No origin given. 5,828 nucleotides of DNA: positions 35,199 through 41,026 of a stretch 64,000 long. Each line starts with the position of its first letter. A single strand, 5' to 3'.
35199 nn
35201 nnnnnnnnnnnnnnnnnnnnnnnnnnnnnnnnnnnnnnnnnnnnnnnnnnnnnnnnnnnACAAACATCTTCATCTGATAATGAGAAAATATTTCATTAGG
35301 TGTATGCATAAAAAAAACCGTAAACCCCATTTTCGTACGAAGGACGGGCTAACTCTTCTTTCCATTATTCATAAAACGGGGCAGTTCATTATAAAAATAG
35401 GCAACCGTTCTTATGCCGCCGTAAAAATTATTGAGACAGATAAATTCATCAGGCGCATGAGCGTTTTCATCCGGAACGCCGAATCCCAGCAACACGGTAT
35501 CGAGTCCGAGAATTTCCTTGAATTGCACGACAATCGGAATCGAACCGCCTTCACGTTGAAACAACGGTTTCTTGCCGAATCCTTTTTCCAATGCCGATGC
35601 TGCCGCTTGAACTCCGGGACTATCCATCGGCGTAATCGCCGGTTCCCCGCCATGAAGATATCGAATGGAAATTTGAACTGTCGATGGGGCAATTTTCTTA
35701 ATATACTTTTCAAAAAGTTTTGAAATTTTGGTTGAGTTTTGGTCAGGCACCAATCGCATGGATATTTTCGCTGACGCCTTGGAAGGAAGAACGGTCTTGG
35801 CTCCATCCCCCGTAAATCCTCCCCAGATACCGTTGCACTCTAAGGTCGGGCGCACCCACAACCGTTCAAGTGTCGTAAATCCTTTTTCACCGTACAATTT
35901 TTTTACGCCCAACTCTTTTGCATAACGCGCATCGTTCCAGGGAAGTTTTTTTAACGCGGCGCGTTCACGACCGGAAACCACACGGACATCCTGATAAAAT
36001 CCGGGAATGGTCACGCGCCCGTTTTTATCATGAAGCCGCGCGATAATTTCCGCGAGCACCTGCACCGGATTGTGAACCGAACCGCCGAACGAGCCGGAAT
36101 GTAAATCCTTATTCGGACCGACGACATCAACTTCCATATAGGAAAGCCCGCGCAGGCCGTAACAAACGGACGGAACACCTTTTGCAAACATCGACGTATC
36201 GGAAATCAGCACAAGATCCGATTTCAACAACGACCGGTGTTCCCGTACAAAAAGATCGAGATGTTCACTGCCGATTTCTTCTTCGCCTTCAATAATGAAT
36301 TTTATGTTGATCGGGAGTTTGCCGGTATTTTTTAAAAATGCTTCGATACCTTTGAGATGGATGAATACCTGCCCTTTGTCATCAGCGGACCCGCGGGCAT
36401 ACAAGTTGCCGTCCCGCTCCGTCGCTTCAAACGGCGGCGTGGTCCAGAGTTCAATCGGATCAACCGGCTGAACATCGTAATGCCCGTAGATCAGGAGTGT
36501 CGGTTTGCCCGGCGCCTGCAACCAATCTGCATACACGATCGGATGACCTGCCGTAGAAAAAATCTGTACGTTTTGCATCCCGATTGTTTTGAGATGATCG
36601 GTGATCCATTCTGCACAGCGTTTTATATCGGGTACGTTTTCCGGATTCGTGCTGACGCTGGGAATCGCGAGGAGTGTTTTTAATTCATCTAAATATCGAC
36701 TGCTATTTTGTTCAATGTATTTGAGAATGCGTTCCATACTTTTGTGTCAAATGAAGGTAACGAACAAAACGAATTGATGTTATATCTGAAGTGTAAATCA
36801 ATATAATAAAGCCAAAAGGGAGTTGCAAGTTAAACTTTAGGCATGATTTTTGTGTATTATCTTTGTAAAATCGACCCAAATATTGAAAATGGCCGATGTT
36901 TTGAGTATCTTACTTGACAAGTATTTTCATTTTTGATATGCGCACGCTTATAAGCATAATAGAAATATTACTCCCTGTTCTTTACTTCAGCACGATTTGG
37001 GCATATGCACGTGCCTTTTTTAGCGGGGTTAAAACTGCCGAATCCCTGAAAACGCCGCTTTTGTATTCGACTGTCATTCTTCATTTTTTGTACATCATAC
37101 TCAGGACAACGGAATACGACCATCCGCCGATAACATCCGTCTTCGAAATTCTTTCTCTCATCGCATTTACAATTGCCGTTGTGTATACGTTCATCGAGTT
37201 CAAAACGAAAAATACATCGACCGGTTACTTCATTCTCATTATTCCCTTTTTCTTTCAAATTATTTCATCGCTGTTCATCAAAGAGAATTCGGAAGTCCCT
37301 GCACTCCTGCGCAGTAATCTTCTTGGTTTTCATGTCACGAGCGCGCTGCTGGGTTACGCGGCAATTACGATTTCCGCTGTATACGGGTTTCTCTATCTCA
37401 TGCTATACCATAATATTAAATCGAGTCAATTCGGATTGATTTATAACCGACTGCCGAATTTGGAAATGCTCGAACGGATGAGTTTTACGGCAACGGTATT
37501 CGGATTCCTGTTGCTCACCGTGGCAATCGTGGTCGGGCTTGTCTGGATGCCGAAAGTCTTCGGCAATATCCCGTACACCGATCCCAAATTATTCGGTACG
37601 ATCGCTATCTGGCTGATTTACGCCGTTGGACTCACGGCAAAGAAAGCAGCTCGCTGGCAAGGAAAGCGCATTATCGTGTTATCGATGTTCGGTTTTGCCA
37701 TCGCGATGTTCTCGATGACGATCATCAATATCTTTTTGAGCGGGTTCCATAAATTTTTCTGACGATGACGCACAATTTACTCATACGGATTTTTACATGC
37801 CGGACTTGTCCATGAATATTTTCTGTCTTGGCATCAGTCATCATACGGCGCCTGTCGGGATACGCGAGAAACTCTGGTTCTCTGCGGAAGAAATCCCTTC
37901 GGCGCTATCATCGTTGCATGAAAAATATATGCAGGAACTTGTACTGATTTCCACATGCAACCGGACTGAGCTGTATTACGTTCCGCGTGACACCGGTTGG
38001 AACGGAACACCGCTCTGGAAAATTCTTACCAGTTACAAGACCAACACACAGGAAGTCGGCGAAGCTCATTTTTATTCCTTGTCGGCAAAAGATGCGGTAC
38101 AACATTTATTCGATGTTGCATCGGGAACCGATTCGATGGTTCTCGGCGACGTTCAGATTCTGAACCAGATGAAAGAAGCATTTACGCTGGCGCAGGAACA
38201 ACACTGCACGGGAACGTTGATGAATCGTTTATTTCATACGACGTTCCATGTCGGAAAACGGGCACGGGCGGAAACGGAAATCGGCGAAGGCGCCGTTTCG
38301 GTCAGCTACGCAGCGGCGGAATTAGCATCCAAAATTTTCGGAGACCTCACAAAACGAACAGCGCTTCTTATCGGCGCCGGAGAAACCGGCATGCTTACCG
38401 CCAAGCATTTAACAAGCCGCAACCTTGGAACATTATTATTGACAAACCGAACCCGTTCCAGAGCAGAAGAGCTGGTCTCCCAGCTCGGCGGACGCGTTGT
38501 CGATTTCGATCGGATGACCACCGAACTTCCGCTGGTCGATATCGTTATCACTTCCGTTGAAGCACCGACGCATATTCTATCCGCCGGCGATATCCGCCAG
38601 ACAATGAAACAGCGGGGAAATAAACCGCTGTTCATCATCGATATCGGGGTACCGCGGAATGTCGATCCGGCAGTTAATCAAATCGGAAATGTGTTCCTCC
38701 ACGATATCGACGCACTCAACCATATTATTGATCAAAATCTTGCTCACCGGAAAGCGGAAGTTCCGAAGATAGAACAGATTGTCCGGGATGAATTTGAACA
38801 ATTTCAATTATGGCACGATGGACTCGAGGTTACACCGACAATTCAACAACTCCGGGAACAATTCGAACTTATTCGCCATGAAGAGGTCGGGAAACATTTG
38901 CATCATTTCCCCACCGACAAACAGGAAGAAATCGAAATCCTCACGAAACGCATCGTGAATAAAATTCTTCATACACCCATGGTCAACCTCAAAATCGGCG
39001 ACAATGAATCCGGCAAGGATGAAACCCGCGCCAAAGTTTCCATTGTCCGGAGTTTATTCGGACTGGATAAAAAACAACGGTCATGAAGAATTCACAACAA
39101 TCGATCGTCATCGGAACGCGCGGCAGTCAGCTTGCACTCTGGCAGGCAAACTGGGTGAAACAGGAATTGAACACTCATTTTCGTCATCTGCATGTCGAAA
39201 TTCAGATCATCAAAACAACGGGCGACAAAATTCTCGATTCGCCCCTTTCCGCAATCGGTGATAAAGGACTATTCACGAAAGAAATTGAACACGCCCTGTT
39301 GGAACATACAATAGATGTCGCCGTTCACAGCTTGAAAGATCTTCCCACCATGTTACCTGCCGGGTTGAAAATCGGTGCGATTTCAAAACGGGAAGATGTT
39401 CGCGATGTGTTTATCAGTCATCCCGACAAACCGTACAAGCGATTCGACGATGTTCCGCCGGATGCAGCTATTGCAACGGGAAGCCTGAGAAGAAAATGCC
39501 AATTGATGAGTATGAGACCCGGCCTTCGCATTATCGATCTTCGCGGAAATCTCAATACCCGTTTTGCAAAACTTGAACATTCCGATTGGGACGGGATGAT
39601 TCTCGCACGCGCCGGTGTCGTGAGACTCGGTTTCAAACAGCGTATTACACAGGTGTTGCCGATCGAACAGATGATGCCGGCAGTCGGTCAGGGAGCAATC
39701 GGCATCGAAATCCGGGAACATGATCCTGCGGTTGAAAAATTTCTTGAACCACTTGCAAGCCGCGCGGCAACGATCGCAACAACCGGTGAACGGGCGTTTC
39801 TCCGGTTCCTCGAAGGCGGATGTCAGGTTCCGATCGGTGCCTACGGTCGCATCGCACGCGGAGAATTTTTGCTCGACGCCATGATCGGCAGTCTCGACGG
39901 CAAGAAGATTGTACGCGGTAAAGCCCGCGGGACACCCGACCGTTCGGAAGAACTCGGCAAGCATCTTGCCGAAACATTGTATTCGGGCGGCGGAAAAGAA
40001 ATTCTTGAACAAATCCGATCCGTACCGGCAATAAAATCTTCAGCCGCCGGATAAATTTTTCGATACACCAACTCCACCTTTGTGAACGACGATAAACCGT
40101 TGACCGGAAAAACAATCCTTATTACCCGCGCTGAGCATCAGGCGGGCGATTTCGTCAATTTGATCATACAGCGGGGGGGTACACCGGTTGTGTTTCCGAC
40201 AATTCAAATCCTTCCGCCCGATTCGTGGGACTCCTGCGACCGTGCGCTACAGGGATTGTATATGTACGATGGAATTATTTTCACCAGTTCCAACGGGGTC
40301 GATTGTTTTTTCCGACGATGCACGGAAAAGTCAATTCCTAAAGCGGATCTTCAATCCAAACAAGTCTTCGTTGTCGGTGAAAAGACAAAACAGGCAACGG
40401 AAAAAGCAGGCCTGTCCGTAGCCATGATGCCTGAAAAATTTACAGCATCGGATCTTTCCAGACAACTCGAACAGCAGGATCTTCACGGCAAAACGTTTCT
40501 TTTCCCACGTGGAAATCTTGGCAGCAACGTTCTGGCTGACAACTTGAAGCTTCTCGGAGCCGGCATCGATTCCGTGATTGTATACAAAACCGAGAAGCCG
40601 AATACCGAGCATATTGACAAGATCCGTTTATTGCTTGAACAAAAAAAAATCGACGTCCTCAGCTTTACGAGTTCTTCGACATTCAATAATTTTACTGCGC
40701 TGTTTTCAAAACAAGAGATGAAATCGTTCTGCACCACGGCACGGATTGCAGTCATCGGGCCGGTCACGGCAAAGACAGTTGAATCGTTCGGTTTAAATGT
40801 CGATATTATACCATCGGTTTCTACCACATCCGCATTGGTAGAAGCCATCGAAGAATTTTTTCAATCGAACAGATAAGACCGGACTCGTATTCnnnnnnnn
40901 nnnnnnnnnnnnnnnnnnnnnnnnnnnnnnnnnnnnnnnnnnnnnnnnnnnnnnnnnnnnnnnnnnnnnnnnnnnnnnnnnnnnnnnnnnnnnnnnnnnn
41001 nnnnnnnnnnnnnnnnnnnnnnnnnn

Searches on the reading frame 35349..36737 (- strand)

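Call 73: search_protein_families(library=pfam, proteins=[window:35349-36737:-], max_evalue=0.00001)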
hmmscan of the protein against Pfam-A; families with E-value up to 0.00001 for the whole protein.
window:35349-36737:- (462 aa): 2 families
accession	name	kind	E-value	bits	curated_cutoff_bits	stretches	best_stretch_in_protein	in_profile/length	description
PF01546.33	Peptidase_M20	-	7e-32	111.4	24.6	1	82-448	1-203/206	Peptidase family M20/M25/M40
PF07687.19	M20_dimer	-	5.4e-19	68.6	21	1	193-352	1-105/107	Peptidase dimerisation domain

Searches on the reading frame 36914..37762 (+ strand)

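Call 73: search_protein_families(library=pfam, proteins=[window:36914-37762:+], max_evalue=0.00001)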
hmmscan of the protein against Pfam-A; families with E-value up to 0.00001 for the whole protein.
window:36914-37762:+ (282 aa): 1 family
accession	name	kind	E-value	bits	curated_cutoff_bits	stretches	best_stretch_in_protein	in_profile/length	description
PF01578.25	Cytochrom_C_asm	-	3.3e-27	96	29.9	1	76-279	4-212/212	Cytochrome C assembly protein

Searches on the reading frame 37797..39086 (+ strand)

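Call 73: search_protein_families(library=pfam, proteins=[window:37797-39086:+], max_evalue=0.00001)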
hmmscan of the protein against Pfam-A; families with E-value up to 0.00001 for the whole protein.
window:37797-39086:+ (429 aa): 3 families
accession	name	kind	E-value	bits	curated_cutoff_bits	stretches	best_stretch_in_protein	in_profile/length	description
PF05201.20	GlutR_N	-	4.5e-47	160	27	1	11-160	1-151/151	Glutamyl-tRNAGlu reductase, N-terminal domain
PF01488.26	Shikimate_DH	-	8.3e-38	130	24.3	1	175-310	1-138/138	Shikimate / quinate 5-dehydrogenase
PF00745.25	GlutR_dimer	-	1.6e-24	86.5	22.9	1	324-423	1-99/99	Glutamyl-tRNAGlu reductase, dimerisation domain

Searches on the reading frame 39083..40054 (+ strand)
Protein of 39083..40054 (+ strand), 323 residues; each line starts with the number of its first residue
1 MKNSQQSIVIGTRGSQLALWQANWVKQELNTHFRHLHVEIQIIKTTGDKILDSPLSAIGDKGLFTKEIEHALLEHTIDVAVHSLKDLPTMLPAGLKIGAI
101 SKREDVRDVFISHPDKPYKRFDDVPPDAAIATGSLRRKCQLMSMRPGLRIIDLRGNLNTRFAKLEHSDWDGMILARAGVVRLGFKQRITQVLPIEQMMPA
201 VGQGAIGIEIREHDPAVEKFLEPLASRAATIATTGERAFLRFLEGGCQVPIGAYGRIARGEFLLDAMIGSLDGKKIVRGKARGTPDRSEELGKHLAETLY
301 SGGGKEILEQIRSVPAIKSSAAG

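Call 73: search_protein_families(library=pfam, proteins=[window:39083-40054:+], max_evalue=0.00001)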
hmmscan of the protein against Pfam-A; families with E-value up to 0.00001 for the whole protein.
window:39083-40054:+ (323 aa): 2 families
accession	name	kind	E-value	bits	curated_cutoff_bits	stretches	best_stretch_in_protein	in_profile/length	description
PF01379.25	Porphobil_deam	-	4e-82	275.2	22.1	1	8-218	1-206/207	Porphobilinogen deaminase, dipyromethane cofactor binding domain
PF03900.20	Porphobil_deamC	-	1.4e-19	70.7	26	1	232-300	3-73/74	Porphobilinogen deaminase, C-terminal domain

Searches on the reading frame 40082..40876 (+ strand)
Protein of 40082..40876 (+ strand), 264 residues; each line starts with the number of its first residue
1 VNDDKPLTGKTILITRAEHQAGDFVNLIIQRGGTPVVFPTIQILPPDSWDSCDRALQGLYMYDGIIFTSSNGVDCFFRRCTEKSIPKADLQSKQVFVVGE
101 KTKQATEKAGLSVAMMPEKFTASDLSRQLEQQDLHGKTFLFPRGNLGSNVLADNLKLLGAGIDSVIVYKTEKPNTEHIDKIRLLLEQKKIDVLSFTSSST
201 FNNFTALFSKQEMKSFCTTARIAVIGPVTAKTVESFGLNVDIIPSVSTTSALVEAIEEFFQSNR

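Call 73: search_protein_families(library=pfam, proteins=[window:40082-40876:+], max_evalue=0.00001)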
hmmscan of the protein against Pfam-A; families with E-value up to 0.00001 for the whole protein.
window:40082-40876:+ (264 aa): 1 family
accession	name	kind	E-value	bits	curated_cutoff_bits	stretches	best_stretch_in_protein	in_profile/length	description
PF02602.20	HEM4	-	1.8e-60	204.4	27.5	1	24-254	3-231/231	Uroporphyrinogen-III synthase HemD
